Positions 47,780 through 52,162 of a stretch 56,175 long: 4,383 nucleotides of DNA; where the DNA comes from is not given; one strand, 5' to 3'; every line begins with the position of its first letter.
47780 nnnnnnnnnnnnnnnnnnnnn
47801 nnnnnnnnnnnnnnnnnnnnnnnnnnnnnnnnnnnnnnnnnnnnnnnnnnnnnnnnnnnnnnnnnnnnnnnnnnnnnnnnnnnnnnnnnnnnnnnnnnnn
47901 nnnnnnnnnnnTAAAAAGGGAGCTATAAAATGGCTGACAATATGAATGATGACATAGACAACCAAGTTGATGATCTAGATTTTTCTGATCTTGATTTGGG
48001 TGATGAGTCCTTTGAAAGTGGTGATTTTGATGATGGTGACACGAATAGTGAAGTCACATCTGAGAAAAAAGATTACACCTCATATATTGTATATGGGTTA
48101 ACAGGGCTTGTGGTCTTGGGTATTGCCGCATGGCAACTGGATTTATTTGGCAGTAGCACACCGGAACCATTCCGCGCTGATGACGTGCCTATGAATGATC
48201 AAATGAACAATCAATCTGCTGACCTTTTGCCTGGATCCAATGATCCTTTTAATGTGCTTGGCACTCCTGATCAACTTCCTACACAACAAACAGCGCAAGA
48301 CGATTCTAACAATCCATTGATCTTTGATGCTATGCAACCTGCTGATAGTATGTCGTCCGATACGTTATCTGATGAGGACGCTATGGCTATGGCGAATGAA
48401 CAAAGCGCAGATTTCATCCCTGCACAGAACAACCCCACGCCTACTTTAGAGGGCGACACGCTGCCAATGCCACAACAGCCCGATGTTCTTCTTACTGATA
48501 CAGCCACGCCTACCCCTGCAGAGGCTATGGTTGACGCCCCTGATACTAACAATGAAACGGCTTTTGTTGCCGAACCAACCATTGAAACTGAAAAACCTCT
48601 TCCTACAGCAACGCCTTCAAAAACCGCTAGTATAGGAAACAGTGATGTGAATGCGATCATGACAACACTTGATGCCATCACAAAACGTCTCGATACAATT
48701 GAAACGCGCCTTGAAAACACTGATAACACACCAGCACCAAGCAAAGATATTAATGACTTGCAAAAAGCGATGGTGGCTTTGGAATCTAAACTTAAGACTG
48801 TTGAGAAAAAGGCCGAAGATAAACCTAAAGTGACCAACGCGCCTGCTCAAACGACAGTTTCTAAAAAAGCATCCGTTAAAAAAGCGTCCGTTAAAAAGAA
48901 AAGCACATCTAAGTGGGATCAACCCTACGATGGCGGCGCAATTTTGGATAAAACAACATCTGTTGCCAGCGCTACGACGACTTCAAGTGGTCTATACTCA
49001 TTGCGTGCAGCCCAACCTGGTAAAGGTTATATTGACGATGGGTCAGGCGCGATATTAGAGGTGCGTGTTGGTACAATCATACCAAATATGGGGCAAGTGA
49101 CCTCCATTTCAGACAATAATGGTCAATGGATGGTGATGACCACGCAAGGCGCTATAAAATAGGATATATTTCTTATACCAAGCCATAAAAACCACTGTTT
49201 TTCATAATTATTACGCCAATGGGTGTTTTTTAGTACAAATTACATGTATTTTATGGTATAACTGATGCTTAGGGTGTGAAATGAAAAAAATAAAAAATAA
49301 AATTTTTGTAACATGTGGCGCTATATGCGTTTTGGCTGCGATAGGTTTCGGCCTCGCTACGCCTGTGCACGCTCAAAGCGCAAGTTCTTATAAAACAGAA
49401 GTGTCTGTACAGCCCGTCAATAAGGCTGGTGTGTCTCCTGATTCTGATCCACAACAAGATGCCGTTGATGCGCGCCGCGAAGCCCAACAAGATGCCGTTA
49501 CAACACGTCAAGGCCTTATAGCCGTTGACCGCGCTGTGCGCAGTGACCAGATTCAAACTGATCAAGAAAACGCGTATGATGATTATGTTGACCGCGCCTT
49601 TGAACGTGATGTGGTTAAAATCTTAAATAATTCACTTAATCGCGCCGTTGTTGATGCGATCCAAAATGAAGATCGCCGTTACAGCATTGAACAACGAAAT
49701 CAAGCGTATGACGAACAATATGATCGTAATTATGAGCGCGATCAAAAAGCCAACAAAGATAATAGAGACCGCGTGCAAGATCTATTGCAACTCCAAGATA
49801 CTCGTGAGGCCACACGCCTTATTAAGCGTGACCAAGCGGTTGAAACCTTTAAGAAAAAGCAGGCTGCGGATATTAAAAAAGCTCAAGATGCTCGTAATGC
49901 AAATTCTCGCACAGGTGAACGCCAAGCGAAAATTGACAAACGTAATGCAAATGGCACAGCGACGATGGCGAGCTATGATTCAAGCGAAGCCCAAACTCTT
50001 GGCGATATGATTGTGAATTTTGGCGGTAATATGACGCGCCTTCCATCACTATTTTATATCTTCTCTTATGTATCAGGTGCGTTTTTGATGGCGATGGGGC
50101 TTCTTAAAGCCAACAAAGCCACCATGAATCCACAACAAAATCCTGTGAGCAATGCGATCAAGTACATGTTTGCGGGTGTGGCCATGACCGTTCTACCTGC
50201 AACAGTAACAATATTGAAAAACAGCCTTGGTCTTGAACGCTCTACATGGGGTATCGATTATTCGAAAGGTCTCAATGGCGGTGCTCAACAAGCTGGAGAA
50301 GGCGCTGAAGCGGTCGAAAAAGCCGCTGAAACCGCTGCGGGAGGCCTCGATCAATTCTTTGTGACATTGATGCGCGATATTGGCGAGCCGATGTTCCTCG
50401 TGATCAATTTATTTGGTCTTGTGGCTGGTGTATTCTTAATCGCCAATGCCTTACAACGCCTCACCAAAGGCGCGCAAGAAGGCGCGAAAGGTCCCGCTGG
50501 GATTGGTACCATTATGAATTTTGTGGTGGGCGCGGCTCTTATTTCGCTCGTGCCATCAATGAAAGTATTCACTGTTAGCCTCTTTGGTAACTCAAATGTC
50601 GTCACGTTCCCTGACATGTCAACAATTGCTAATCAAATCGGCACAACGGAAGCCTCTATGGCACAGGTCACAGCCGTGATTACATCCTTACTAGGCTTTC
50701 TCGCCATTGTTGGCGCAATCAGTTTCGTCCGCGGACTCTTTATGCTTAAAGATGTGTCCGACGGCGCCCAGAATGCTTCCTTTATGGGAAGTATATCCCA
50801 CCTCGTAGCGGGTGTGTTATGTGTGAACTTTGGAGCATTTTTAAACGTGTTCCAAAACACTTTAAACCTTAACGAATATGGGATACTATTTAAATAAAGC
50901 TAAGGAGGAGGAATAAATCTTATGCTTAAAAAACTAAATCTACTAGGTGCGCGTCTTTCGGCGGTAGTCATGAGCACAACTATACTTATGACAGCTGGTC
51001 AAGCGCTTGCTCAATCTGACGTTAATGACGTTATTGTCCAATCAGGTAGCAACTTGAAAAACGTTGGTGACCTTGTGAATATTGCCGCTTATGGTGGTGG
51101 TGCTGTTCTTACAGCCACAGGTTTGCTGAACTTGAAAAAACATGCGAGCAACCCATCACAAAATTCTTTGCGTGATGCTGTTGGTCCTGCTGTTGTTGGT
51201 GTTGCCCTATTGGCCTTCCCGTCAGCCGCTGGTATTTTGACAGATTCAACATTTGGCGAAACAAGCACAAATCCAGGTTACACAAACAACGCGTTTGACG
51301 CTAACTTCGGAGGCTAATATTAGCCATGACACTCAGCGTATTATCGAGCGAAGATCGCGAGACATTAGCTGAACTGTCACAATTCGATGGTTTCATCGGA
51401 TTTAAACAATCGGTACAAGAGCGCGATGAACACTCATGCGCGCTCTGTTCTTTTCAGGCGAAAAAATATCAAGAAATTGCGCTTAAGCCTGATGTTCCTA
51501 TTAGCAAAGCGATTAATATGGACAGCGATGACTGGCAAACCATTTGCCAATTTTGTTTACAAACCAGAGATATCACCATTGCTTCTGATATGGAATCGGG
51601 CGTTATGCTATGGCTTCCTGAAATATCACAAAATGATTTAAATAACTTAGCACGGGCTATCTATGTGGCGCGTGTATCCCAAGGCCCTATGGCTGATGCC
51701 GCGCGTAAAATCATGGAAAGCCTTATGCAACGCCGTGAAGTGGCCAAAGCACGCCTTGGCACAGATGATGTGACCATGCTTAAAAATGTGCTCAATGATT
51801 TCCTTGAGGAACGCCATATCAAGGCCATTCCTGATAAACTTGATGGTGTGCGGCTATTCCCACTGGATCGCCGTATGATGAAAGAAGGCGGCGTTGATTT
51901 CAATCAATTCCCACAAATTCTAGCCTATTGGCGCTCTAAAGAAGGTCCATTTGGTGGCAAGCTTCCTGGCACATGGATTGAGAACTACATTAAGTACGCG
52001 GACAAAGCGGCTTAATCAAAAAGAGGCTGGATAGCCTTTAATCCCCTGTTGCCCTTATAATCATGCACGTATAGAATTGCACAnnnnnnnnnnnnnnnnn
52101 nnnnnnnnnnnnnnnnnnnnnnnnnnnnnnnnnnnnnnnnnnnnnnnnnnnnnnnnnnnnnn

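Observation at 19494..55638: IncI-collinear Dot/Icm-type T4BSS split open by a nested type IVb pilus operon, in a chromosome with alphaproteobacterial core genes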

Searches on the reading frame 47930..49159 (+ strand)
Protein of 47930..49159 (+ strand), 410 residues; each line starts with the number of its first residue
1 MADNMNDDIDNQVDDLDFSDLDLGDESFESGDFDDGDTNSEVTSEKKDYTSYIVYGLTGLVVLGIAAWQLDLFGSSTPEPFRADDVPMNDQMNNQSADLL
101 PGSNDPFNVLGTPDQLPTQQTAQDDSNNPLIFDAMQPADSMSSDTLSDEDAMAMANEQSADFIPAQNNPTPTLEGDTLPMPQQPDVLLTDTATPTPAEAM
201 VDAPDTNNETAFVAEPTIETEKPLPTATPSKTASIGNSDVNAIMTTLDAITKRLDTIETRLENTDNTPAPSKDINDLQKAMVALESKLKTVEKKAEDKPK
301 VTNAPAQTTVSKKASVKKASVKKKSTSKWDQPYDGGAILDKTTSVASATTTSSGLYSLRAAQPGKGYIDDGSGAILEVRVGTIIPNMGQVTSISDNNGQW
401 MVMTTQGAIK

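Call 6: search_protein_families(library=pfam, proteins=[window:47930-49159:+], max_evalue=0.01)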
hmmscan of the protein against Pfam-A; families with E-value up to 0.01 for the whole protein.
window:47930-49159:+ (410 aa): 1 family
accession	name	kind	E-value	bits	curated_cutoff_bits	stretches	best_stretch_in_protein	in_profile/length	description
PF03194.20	LUC7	-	0.0086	16.3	33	0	240-328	86-175/246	LUC7 N_terminus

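Call 20: search_protein_families(library=ncbifam, proteins=[window:47930-49159:+], max_evalue=0.01)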
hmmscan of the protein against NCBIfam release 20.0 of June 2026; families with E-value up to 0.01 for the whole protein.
window:47930-49159:+ (410 aa): 2 families
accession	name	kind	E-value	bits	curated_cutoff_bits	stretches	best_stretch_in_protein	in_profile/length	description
NF038218.1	IcmG_DotF_IVB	equivalog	0.00035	20.3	200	1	350-408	201-257/266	type IVB secretion system protein IcmG/DotF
NF045487.1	ASRP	equivalog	0.0052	15.4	300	1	240-319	158-237/593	archaea-specific SMC-related protein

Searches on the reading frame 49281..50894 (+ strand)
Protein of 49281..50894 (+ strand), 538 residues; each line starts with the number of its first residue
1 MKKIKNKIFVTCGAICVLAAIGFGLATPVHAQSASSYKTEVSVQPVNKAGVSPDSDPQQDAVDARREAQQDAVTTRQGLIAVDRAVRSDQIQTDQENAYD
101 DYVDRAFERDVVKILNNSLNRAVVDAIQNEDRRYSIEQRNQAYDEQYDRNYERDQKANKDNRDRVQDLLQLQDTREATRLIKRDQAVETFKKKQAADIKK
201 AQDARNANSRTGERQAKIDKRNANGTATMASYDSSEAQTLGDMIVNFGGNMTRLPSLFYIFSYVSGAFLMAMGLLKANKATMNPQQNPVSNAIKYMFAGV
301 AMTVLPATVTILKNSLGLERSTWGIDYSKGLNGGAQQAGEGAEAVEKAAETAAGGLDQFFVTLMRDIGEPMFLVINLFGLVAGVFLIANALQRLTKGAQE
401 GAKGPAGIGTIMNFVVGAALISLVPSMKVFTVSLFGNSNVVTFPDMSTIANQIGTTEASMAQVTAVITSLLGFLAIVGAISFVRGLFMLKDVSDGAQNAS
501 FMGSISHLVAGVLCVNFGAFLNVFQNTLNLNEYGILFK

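Call 6: search_protein_families(library=pfam, proteins=[window:49281-50894:+], max_evalue=0.01)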
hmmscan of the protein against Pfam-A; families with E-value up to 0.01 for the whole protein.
window:49281-50894:+ (538 aa): 0 families

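Call 20: search_protein_families(library=ncbifam, proteins=[window:49281-50894:+], max_evalue=0.01)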
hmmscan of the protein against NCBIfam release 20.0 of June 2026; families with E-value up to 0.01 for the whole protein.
window:49281-50894:+ (538 aa): 2 families
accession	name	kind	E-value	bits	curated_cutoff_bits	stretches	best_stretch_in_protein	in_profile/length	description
NF033883.1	conj_TraQ_IncI1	equivalog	9.3e-09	35.4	80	1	364-530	10-174/175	conjugal transfer protein TraQ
NF045889.1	ICE_Mbov_0396_TM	equivalog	0.0042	16.6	70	1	250-309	48-110/306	Mbov_0396 family ICE element transmembrane protein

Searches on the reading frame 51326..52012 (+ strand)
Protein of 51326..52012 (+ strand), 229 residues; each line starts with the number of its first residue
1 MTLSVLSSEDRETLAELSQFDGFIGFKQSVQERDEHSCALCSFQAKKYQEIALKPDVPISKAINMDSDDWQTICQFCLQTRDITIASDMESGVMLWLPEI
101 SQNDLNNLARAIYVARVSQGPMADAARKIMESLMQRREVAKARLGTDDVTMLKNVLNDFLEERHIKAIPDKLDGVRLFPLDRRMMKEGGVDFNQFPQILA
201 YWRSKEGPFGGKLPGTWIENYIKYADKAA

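Call 6: search_protein_families(library=pfam, proteins=[window:51326-52012:+], max_evalue=0.01)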
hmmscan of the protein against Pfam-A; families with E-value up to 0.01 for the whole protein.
window:51326-52012:+ (229 aa): 0 families

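Call 20: search_protein_families(library=ncbifam, proteins=[window:51326-52012:+], max_evalue=0.01)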
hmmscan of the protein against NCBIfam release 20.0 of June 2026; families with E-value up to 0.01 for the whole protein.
window:51326-52012:+ (229 aa): 1 family
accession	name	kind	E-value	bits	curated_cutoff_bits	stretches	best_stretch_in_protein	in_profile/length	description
NF038221.1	IcmJ_DotN_IVB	equivalog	5.2e-18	65.3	100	1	23-162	30-169/205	type IVB secretion system protein IcmJDotN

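Call 59: search_solved_structures(query=window:51326-52012:+, max_evalue=0.01)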
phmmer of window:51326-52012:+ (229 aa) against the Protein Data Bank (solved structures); distinct sequences matched with E-value up to 0.01: 4.
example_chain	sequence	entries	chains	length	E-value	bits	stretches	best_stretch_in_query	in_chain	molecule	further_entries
5x1h_Q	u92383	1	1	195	1.1e-11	48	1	22-179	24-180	IcmJ (DotN)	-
5x1h_A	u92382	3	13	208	1.4e-11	47.7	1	22-179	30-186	IcmJ (DotN)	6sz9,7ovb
5x42_C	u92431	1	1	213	1.5e-11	47.6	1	22-179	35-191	IcmJ (DotN)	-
5x42_A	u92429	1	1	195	3.4e-11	46.4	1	23-179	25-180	DotN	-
